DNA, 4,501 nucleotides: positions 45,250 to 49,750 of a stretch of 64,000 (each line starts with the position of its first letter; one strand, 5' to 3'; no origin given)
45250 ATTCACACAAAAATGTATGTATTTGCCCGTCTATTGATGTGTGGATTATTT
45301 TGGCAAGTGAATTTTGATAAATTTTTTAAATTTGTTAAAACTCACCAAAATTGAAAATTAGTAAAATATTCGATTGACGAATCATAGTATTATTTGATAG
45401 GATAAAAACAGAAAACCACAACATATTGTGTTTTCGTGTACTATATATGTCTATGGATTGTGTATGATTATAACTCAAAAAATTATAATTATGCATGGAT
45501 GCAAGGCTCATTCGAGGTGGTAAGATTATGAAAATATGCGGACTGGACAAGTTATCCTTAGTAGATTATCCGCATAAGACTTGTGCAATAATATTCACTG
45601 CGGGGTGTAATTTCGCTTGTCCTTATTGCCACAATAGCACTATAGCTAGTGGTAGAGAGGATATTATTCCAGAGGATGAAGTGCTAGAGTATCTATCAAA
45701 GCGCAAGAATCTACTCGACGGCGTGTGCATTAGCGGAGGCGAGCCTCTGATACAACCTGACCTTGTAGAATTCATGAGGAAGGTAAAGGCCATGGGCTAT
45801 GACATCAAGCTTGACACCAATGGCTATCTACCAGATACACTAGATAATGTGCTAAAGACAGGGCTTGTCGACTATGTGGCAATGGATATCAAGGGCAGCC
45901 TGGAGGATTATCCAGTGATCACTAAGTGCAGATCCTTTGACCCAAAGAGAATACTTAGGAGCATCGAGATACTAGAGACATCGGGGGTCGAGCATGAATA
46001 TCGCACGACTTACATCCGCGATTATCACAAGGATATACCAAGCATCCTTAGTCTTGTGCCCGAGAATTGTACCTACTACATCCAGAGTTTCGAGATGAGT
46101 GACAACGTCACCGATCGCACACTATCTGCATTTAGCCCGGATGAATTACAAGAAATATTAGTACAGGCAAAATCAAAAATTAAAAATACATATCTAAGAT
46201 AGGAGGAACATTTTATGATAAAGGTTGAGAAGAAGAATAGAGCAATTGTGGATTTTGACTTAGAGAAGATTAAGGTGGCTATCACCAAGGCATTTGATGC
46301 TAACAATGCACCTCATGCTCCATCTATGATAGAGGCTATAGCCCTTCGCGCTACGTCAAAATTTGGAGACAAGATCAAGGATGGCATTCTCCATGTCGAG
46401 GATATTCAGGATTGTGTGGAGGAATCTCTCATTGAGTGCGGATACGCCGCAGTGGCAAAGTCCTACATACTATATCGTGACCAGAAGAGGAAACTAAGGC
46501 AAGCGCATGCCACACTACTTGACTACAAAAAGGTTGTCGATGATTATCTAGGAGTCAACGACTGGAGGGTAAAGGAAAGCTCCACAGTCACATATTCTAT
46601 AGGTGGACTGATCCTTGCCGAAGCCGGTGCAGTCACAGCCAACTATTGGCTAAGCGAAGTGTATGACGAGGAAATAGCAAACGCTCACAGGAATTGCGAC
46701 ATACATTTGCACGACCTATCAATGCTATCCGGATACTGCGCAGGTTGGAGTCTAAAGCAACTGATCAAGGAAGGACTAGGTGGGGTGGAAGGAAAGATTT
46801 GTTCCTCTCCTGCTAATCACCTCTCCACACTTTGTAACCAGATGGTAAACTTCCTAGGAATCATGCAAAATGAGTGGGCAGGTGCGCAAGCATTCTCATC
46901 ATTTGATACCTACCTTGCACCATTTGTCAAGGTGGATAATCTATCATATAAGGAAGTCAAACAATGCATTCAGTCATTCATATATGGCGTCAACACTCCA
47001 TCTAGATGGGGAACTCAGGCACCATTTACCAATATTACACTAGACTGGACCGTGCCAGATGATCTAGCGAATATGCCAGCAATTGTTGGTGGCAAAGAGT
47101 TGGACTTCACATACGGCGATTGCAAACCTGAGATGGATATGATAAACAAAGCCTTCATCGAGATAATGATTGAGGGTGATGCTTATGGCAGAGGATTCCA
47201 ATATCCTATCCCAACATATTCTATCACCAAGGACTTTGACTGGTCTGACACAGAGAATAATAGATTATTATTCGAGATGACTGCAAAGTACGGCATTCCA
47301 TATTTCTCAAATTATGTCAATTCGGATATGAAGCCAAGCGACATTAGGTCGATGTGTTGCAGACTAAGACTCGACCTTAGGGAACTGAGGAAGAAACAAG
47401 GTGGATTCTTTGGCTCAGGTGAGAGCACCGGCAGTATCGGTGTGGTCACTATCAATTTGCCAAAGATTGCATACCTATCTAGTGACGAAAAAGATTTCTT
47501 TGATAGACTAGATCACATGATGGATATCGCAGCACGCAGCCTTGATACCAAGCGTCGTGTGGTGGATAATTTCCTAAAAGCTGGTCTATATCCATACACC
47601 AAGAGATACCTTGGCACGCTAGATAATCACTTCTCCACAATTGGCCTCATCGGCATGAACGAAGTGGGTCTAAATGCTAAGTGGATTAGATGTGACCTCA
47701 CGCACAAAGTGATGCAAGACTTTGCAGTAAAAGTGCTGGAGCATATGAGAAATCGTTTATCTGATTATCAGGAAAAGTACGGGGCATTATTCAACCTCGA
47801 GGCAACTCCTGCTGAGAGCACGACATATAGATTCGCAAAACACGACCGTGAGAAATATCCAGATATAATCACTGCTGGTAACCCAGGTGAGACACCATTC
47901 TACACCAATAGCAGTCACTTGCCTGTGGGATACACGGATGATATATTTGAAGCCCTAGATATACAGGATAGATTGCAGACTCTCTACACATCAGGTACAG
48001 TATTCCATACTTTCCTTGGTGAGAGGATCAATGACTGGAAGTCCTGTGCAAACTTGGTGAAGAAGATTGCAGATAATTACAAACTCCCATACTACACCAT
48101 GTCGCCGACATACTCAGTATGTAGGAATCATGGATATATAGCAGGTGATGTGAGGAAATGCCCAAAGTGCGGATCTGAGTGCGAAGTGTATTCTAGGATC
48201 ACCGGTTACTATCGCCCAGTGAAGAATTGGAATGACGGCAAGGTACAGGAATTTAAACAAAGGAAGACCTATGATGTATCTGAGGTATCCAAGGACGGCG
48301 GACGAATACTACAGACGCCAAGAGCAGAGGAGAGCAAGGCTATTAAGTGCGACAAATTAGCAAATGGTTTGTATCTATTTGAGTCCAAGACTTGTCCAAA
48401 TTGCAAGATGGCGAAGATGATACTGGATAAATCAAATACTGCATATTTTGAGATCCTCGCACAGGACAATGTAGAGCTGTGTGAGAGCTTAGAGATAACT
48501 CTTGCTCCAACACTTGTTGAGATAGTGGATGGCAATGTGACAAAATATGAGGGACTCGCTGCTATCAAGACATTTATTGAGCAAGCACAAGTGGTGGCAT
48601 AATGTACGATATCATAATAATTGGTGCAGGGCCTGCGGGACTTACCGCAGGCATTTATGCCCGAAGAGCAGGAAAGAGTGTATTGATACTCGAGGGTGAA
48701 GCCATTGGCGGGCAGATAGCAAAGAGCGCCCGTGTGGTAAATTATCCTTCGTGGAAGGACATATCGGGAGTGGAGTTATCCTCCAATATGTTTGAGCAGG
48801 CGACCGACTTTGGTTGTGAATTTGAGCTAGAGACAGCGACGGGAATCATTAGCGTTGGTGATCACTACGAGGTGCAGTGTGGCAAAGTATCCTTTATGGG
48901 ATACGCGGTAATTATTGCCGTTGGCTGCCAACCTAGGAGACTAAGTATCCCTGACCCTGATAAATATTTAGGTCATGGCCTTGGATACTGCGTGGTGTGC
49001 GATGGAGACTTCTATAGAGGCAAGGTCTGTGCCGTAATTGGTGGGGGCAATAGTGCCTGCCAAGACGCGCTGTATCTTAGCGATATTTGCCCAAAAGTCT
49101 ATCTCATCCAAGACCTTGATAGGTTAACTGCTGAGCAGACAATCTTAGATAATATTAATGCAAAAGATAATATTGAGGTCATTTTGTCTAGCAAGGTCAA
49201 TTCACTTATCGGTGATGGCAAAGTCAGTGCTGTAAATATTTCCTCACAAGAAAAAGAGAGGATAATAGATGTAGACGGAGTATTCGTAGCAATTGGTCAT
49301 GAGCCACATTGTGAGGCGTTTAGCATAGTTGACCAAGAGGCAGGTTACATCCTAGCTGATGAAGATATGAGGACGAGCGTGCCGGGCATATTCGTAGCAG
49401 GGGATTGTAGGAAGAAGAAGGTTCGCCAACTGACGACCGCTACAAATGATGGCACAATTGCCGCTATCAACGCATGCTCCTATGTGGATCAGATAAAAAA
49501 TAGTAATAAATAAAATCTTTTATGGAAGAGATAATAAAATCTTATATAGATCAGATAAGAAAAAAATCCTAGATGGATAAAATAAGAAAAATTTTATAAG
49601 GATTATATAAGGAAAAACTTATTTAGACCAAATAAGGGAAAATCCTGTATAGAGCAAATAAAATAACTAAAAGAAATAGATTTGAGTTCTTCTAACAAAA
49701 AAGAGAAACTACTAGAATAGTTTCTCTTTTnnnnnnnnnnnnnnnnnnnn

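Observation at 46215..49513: Class III RNR fused to a thioredoxin-fold domain and translationally coupled to a thioredoxin reductase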

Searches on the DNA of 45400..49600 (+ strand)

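Call 9: search_dna_similar(query=window:45400-49600:+, collection=phages, mode=distant, max_rows=20)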
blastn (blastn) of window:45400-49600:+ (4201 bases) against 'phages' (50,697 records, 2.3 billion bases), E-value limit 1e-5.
Records with a match: 2; places in all: 2; records where one place covers at least 80% of the query: 0.
Best place of each record, by identity: 60-80% 2.
By first word of the organism name: Bacteriophage 1; Oceanotoga 1.
By host as written in the record: - 1; Oceanotoga teriensis UFV_LIMV02 1.
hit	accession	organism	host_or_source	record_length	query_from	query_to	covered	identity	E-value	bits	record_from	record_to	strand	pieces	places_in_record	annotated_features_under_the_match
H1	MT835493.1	Bacteriophage sp.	human fecal samples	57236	1161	2875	41%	68.4%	0e+0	644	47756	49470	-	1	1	record has no annotation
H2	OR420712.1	Oceanotoga phage vB_OteS-UFV02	Oceanotoga teriensis UFV_LIMV02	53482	1731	2062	8%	66.3%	1e-14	91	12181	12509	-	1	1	ribonucleotide reductase of class III (anaerobic), large subunit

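Call 81: get_annotated_region(hit=H1, flank=5000)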
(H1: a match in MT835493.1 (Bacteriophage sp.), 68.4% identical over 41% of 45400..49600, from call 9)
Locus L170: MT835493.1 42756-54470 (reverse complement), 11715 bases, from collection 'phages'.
description: UNVERIFIED: Bacteriophage sp. clone scaffold_36 genomic sequence.
organism: Bacteriophage sp. (NCBI taxid 38018)
taxonomy: Viruses
host: -; source: human fecal samples; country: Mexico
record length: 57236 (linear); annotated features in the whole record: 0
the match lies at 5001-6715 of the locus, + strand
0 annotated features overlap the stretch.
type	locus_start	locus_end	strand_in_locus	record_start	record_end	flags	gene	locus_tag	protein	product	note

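Call 102: search_rna_families(source=L224, start=600, end=4100, threshold=gathering)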
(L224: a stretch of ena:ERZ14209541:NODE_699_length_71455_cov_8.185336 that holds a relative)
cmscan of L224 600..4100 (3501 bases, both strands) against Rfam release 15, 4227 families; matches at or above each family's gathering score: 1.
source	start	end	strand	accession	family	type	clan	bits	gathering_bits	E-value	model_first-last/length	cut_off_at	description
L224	2340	2631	+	RF00028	Intron_gpI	Intron;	-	90.6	50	3.7e-23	1-253/253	no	Group I catalytic intron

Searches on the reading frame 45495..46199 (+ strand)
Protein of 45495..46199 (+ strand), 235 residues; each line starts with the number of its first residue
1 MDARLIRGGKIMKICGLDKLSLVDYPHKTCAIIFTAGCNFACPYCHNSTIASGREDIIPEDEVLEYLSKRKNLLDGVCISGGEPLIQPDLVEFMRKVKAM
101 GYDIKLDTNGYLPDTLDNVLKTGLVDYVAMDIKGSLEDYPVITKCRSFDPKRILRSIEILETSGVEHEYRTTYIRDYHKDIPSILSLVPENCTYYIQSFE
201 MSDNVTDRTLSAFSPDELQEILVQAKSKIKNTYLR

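Call 6: search_protein_families(library=pfam, proteins=[window:45495-46199:+], max_evalue=0.1)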
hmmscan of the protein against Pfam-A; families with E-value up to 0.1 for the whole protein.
window:45495-46199:+ (235 aa): 2 families
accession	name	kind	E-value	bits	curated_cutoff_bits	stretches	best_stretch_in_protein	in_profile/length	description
PF04055.27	Radical_SAM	-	1.9e-25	90.4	29.5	1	32-176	1-153/166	Radical SAM superfamily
PF13353.11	Fer4_12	-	7.1e-11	43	22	1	32-137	9-118/137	4Fe-4S single cluster domain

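Call 7: search_protein_families(library=ncbifam, proteins=[window:45495-46199:+], max_evalue=0.1)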
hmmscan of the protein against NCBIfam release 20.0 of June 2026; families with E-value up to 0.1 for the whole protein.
window:45495-46199:+ (235 aa): 79 families (the best 25 are shown)
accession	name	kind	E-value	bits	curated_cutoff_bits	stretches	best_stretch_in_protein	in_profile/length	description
TIGR02495.1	NrdG2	equivalog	1.6e-60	203.8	131.15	1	14-199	2-192/193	anaerobic ribonucleoside-triphosphate reductase activating protein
TIGR04041.1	activase_YjjW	hypoth_equivalog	3.2e-19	69.4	250.2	2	59-201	94-240/276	YjjW family glycine radical enzyme activase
TIGR02493.1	PFLA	equivalog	5.7e-19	68.4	231.75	1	18-159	6-151/235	pyruvate formate-lyase-activating protein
TIGR02668.1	moaA_archaeal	equivalog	5e-15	55.3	325.25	1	32-201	14-186/303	GTP 3',8-cyclase MoaA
NF001199.0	PRK00164.2-1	equivalog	2.8e-14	53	231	1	32-158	16-143/308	GTP 3',8-cyclase MoaA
TIGR04317.1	W_rSAM_matur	equivalog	1.3e-13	50.8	380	1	30-163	6-139/349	tungsten cofactor oxidoreductase radical SAM maturase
TIGR04051.1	rSAM_NirJ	equivalog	5.3e-13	48.7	515.45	1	37-192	11-167/354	heme d1 biosynthesis radical SAM protein NirJ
NF008356.0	PRK11145.1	equivalog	3.2e-12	46.2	375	1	13-184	6-181/246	pyruvate formate lyase 1-activating protein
TIGR04545.1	rSAM_ahbD_hemeb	equivalog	3.3e-12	46.5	500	1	34-190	6-164/339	heme b synthase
TIGR02666.1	moaA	equivalog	5.3e-12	45.3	284.05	1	34-165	16-155/336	GTP 3',8-cyclase MoaA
TIGR02494.1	PFLE_PFLC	subfamily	5.4e-12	45.6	174.35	2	76-184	126-232/293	glycyl-radical enzyme activating protein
TIGR02491.1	NrdG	equivalog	1.1e-10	41.7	126.1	1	31-112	18-106/154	anaerobic ribonucleoside-triphosphate reductase activating protein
TIGR03963.1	rSAM_QueE_Clost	equivalog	2.8e-10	40.2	260.1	1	32-112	23-104/219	putative 7-carboxy-7-deazaguanine synthase QueE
NF043069.1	T4HPD_activ_SAM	equivalog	5.3e-10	39.2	425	2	75-177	125-225/299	trans-4-hydroxy-L-proline dehydratase activase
TIGR04250.1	SCM_rSAM_ScmE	equivalog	5.9e-10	38.6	400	1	29-192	4-169/358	SynChlorMet cassette radical SAM/SPASM protein ScmE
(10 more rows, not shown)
